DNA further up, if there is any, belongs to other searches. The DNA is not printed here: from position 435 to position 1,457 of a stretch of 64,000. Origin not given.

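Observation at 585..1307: Intein splitting the Walker A P-loop of the same terminase gene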

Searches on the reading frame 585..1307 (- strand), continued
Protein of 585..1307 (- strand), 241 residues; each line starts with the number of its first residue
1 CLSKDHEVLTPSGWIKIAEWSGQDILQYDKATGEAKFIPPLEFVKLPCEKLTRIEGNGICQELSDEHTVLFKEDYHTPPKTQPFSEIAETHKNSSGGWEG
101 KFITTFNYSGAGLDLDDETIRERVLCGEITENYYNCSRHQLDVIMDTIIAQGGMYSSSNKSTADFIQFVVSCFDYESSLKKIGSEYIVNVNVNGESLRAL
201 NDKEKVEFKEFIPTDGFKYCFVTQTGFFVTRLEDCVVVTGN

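Call 58: search_dna_similar(query=window:585-1307:-, collection=phages, mode=protein, max_rows=40, max_evalue=0.001)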
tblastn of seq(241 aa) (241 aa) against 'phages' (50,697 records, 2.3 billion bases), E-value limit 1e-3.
Records with a match: 249; places in all: 250; records where one place covers at least 80% of the query: 27.
Best place of each record, by identity: 60-80% 4; <60% 245.
By first word of the organism name: Escherichia 110; Vibrio 84; Pseudomonas 11; Klebsiella 8; Enterocloster 6; Bacillus 6; Campylobacter 5; Tenacibaculum 3; Phapecoctavirus 3; Justusliebigvirus 3; and 9 more.
By host as written in the record: - 90; Escherichia coli 29; Escherichia coli K-12 MG1655 18; Escherichia sp. 8; Pseudomonas syringae pv. porri LMG 28495 8; Vibrio crassostreae 7; Campylobacter jejuni 5; Escherichia coli EC3.18 4; and 54 more.
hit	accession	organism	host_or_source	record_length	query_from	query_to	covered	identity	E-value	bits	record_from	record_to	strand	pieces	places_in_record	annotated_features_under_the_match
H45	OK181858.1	Escherichia phage 19-1-2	Escherichia sp.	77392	1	241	99%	62.7%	1e-59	328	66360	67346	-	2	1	terminase large subunit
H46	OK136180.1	Escherichia phage 18-1-2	marmot respiratory tract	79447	1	241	99%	62.7%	1e-59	328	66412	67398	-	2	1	terminase large subunit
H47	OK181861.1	Escherichia phage 24-2-1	Escherichia sp.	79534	1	241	99%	62.7%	1e-59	328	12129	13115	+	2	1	terminase large subunit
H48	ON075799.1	Escherichia phage vB_EcoM_TH18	Escherichia sp.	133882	1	241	99%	62.7%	1e-59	328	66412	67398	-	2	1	terminase large subunit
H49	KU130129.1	Pseudomonas phage vB_PsyM_KIL4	Pseudomonas syringae pv. porri LMG 28495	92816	1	241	98%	34.5%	2e-18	157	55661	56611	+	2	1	putative DNA primase/helicase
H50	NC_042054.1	Pseudomonas phage vB_PsyM_KIL4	Pseudomonas syringae pv. porri LMG 28495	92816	1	241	98%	34.5%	2e-18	157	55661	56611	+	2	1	DNA primase/helicase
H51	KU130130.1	Pseudomonas phage vB_PsyM_KIL5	Pseudomonas syringae pv. porri LMG 28495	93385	1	241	98%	34.5%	2e-18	157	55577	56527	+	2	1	putative DNA primase/helicase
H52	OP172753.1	Enterocloster phage CB457P1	Enterocloster bolteae DA457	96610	1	241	100%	33.6%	5e-16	155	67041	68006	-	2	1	hypothetical protein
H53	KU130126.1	Pseudomonas phage vB_PsyM_KIL1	Pseudomonas syringae pv. porri LMG 28495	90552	1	241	98%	34.3%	2e-18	158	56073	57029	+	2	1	putative DNA primase/helicase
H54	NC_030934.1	Pseudomonas phage vB_PsyM_KIL1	Pseudomonas syringae pv. porri LMG 28495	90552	1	241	98%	34.3%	2e-18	158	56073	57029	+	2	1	DNA primase/helicase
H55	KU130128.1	Pseudomonas phage vB_PsyM_KIL3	Pseudomonas syringae pv. porri LMG 28495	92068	1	241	98%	34.3%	2e-18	158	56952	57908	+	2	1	putative DNA primase/helicase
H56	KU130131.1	Pseudomonas phage vB_PsyM_KIL3b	Pseudomonas syringae pv. porri LMG 28495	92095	1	241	98%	34.3%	2e-18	158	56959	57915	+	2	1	putative DNA primase/helicase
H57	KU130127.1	Pseudomonas phage vB_PsyM_KIL2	Pseudomonas syringae pv. porri LMG 28495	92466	1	241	98%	34.3%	2e-18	158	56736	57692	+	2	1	putative DNA primase/helicase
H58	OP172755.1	Enterocloster phage CB473P1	Enterocloster bolteae DA473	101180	1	241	100%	32.6%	2e-16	156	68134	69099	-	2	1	hypothetical protein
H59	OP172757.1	Enterocloster phage CB473P3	Enterocloster bolteae DA473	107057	1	241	100%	32.6%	2e-16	156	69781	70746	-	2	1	hypothetical protein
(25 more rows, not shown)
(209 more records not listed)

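Call 66: search_solved_structures(query=A2, max_evalue=10, show_alignments=2)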
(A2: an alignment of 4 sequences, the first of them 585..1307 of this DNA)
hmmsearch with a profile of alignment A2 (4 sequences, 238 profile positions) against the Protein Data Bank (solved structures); distinct sequences matched with E-value up to 10: 3.
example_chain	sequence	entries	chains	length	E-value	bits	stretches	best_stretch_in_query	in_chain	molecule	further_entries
6zgq_A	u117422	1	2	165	0.0047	19.8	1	23-74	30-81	AceL NrdHF-1-1 Intein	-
1dcf_A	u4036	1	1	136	0.82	12.5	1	18-93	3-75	ETR1 PROTEIN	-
6g41_A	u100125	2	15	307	1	12.2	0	62-118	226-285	Minor capsid protein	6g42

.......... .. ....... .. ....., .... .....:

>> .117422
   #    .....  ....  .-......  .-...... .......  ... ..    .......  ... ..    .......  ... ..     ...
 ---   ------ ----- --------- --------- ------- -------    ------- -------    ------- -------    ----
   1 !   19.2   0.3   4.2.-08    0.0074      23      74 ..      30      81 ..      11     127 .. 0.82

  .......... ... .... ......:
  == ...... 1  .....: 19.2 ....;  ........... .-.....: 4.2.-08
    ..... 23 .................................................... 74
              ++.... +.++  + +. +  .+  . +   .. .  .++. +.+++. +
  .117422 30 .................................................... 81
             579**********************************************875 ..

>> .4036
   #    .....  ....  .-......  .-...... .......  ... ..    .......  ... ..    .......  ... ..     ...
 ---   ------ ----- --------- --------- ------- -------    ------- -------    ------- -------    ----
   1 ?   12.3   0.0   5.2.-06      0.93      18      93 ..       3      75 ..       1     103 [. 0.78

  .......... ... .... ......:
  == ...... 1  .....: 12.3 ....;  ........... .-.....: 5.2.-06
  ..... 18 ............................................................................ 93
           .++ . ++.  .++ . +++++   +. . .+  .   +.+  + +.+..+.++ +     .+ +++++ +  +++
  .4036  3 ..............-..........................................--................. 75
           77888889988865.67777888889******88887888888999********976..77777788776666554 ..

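Call 72: find_encoding_contigs(protein=P0004, flank=4000, max_places=2)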
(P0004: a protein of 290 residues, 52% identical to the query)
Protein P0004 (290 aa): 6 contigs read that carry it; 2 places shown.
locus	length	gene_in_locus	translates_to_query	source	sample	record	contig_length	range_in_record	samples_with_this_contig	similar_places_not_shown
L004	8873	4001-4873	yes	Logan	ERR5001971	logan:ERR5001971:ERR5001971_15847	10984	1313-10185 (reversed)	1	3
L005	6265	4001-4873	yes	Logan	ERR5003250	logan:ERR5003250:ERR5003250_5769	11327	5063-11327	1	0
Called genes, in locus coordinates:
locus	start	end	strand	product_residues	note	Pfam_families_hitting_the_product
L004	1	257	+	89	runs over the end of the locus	-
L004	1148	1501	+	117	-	-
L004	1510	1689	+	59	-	-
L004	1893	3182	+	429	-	PF26128:Gad2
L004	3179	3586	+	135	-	-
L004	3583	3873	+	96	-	-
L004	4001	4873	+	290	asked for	PF03237:Terminase_6N (weak)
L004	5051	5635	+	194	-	PF02945:Endonuclease_7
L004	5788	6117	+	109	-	-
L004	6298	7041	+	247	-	PF13392:HNH_3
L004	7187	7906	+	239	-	PF17289:Terminase_6C (weak)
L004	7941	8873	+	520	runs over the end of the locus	PF06074:Portal_Mu (faint)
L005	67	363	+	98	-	-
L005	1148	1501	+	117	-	-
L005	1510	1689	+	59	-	-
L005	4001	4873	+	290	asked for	PF03237:Terminase_6N (weak)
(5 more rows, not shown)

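Call 73: find_encoding_contigs(protein=P0001, flank=3000, max_places=2)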
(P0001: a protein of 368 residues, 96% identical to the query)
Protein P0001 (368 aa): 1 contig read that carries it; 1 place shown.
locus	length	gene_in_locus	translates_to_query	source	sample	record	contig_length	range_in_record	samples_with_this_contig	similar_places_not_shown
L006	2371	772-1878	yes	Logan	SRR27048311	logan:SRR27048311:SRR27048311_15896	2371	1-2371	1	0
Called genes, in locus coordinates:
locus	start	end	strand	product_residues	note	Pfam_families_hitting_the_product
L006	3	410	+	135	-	?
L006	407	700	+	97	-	-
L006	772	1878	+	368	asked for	-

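Call 77: search_solved_structures(query=A4, max_evalue=1, show_alignments=2)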
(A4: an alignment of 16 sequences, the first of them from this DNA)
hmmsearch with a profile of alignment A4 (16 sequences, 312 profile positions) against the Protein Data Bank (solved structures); distinct sequences matched with E-value up to 1: 5.
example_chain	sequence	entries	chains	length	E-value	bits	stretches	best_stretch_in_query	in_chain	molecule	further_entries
6zgq_A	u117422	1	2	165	1.9e-10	43.9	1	6-94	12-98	AceL NrdHF-1-1 Intein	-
7cfv_A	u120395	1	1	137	0.037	16.6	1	2-70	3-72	Spl DnaX mini-intein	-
1dcf_A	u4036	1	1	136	0.038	16.6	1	17-80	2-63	ETR1 PROTEIN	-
7r81_I1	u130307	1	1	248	0.29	13.7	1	71-163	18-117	60S ribosomal protein L7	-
5o9j_A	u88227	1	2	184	0.3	13.6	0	6-76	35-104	Transcription initiation factor IIB,Transcription initiation factor IIB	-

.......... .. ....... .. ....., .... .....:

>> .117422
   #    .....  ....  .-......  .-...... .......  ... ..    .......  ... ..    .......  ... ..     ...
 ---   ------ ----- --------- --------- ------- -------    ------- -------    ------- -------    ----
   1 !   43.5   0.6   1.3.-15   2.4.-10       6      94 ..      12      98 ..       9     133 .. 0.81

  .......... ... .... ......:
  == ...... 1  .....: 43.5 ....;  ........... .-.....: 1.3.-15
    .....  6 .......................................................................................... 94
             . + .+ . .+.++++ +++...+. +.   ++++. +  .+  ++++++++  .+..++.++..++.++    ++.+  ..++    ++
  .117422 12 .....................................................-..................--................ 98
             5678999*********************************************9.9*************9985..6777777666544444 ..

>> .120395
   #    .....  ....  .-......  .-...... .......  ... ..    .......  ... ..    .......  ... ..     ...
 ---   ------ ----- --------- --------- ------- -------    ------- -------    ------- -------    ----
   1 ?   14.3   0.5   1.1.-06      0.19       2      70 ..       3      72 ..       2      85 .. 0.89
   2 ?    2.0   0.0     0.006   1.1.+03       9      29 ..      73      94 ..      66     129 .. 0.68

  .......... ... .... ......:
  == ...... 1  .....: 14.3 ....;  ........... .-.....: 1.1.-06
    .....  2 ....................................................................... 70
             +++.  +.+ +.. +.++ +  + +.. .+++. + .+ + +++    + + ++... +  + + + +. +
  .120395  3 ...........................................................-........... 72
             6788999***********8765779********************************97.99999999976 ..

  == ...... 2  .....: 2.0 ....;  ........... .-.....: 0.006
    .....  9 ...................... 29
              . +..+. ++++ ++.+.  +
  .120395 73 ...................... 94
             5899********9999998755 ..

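Call 78: search_protein_families(library=pfam, alignment_id=A4, max_evalue=0.1)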
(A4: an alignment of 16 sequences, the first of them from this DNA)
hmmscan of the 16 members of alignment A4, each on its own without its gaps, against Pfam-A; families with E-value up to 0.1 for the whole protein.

A. member 1, seq(241 aa): 0 families

B. families by the number of members that match (of 16 scanned): 2 families
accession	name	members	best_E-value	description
PF14890.11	Intein_splicing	2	0.0004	Intein splicing domain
PF14528.11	LAGLIDADG_3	2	0.00098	LAGLIDADG-like domain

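Call 80: find_encoding_contigs(protein=P0002, flank=3000, max_places=1)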
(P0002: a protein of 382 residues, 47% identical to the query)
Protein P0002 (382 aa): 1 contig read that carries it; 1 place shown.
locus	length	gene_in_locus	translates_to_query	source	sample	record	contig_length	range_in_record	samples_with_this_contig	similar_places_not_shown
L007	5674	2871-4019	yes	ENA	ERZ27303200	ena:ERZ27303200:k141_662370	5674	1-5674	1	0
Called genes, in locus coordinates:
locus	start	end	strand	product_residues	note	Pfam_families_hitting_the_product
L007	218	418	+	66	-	PF23876:DUF7230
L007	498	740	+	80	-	-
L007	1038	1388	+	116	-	-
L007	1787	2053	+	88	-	-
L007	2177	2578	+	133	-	-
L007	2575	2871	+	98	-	-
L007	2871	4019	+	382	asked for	-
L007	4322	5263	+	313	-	PF03237:Terminase_6N (weak)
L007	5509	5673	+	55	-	?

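Call 92: predict_structure(alignment_id=A5)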
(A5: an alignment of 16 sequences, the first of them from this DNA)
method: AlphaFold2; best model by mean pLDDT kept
length: 241 residues; sequences in the alignment: 16
mean_pLDDT: 96.0   pTM: 0.90
mean pLDDT of the five models: 96.0, 95.4, 95.4, 95.0, 95.0
residues with pLDDT >= 90: 228; 70-90: 13; 50-70: 0; < 50: 0
segments of 3 or more residues with pLDDT < 50: none
pLDDT, mean of each block of 10 residues (from residue 1): 98 97 98 97 98 94 98 95 97 94 97 98 96 97 98 96 97 94 97 90 90 98 97 95 81
secondary structure, 60 per line:
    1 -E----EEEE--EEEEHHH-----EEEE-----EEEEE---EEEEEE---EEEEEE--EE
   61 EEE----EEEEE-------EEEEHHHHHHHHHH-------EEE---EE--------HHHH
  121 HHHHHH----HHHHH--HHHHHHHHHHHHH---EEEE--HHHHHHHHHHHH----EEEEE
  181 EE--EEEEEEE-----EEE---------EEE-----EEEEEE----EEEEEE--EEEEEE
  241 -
elements in order: E7-10 E13-16 E25-28 E34-38 E42-47 E51-56 E59-63 E68-72 E80-83 H84-93 E101-103 H117-126 H131-135 H138-150 E154-157 H160-171 E176-182 E185-191 E197-199 E209-211 E217-222 E227-232 E235-240
